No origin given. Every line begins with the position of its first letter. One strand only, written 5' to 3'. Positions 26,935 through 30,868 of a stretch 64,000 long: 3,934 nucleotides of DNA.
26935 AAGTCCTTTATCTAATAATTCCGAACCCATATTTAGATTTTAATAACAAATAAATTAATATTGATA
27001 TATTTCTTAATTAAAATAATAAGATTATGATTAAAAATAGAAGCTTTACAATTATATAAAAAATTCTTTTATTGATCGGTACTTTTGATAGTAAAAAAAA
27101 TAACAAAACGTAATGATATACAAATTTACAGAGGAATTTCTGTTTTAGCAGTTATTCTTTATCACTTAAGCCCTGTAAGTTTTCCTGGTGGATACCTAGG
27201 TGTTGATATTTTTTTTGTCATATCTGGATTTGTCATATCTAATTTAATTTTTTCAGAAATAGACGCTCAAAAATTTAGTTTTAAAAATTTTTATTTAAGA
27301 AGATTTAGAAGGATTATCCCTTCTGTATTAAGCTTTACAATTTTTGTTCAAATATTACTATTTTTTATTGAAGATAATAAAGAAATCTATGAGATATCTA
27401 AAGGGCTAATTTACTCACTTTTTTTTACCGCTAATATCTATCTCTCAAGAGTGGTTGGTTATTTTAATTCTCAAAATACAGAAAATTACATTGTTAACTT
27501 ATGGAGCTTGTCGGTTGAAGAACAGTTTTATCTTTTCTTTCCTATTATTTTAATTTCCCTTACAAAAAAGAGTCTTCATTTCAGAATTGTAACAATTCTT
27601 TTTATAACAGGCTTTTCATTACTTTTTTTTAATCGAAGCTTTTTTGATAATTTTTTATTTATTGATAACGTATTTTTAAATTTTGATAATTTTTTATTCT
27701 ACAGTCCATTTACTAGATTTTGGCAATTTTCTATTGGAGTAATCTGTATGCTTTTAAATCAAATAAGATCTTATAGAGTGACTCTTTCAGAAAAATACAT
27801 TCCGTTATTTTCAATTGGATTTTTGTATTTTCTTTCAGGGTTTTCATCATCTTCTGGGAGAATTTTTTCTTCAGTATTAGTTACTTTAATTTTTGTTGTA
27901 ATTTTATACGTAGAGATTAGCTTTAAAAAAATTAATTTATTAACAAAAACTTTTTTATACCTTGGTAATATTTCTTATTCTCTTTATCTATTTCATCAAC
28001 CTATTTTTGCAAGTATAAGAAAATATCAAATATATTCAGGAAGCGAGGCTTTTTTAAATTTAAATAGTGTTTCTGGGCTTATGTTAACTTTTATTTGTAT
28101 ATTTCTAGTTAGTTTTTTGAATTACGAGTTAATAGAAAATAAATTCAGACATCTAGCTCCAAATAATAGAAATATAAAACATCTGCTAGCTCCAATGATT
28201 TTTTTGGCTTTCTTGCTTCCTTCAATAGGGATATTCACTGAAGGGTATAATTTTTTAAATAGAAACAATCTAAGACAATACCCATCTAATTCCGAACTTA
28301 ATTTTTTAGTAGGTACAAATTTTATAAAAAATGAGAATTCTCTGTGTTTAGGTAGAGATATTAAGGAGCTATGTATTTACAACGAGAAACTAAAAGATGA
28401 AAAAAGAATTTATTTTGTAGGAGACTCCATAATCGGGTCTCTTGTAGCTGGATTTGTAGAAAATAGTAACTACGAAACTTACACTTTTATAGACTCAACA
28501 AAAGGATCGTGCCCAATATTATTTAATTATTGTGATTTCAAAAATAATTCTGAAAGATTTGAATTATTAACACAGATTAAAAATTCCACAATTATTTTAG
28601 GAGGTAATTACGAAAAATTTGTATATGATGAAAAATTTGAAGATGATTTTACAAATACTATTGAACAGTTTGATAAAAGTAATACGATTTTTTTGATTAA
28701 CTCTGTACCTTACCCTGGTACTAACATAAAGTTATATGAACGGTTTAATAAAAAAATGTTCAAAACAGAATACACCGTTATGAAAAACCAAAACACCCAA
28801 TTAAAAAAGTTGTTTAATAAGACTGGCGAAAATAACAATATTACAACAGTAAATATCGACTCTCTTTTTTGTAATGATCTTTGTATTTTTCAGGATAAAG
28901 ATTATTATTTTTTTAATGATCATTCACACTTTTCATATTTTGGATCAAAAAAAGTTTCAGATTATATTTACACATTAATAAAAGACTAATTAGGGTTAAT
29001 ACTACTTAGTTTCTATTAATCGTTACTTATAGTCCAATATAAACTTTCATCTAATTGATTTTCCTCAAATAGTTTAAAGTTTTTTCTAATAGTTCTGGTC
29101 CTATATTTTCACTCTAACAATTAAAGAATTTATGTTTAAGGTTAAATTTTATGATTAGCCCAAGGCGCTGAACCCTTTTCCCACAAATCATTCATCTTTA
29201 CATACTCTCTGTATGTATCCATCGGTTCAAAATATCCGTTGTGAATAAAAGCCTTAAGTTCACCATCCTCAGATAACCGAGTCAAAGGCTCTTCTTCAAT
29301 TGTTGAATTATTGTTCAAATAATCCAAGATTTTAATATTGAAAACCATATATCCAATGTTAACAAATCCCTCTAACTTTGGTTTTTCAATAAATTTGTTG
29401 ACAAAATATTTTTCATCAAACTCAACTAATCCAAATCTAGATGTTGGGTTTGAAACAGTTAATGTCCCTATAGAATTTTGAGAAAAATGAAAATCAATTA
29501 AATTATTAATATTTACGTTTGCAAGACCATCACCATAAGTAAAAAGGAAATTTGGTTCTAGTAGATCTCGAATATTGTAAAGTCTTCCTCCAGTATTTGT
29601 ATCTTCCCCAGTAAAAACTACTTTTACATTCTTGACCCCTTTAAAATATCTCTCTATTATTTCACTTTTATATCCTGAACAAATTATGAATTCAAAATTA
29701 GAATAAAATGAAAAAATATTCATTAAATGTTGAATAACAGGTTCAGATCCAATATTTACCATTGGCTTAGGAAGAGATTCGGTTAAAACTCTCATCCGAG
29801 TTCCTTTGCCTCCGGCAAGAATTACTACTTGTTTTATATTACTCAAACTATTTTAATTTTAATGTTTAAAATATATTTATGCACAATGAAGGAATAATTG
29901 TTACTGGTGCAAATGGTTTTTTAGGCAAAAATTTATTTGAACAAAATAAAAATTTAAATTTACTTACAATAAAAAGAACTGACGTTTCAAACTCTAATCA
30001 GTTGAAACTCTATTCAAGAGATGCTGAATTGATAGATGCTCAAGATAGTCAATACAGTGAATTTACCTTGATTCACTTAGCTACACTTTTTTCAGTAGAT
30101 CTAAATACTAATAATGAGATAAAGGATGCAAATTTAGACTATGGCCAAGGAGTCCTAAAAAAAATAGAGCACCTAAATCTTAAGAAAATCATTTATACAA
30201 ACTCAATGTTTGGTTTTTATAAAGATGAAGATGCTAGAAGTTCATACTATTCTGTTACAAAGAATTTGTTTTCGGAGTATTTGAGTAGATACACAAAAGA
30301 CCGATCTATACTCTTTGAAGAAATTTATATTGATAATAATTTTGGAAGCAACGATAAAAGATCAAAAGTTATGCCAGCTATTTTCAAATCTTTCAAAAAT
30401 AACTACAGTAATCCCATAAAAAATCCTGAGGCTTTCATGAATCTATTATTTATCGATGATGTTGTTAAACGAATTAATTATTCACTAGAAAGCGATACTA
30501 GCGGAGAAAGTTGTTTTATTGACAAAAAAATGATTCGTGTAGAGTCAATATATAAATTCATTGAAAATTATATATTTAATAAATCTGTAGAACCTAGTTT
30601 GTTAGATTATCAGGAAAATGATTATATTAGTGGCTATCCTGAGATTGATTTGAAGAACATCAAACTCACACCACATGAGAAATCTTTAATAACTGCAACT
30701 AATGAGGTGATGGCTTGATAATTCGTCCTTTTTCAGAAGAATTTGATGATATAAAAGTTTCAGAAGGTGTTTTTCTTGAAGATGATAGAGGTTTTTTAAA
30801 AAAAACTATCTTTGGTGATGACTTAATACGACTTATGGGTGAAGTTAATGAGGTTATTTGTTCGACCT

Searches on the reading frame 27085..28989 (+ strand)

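Call 31: search_protein_families(library=pfam, proteins=[window:27085-28989:+], max_evalue=0.00001)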
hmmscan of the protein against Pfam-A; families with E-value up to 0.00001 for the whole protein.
window:27085-28989:+ (634 aa): 2 families
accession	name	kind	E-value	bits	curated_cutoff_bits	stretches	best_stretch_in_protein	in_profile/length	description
PF01757.29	Acyl_transf_3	-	7.7e-27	94.6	31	1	12-345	4-323/326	Acyltransferase domain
PF19040.6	SGNH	-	2.6e-21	76.9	27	1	427-627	11-245/248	SGNH domain (fused to AT3 domains)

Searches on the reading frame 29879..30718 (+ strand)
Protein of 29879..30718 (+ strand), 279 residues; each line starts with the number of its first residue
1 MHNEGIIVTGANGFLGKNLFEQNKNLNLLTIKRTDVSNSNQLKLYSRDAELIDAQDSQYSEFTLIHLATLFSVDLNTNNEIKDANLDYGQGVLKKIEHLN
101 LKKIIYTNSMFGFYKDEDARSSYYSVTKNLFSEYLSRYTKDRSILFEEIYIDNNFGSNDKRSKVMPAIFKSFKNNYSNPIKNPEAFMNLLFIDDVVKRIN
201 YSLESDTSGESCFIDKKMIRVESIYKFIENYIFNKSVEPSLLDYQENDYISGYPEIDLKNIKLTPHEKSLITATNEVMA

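Call 31: search_protein_families(library=pfam, proteins=[window:29879-30718:+], max_evalue=0.00001)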
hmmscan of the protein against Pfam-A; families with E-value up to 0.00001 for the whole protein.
window:29879-30718:+ (279 aa): 1 family
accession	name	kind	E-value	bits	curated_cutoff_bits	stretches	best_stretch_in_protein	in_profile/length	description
PF01370.27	Epimerase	-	3.5e-12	46.7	20.9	1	6-208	1-230/240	NAD dependent epimerase/dehydratase family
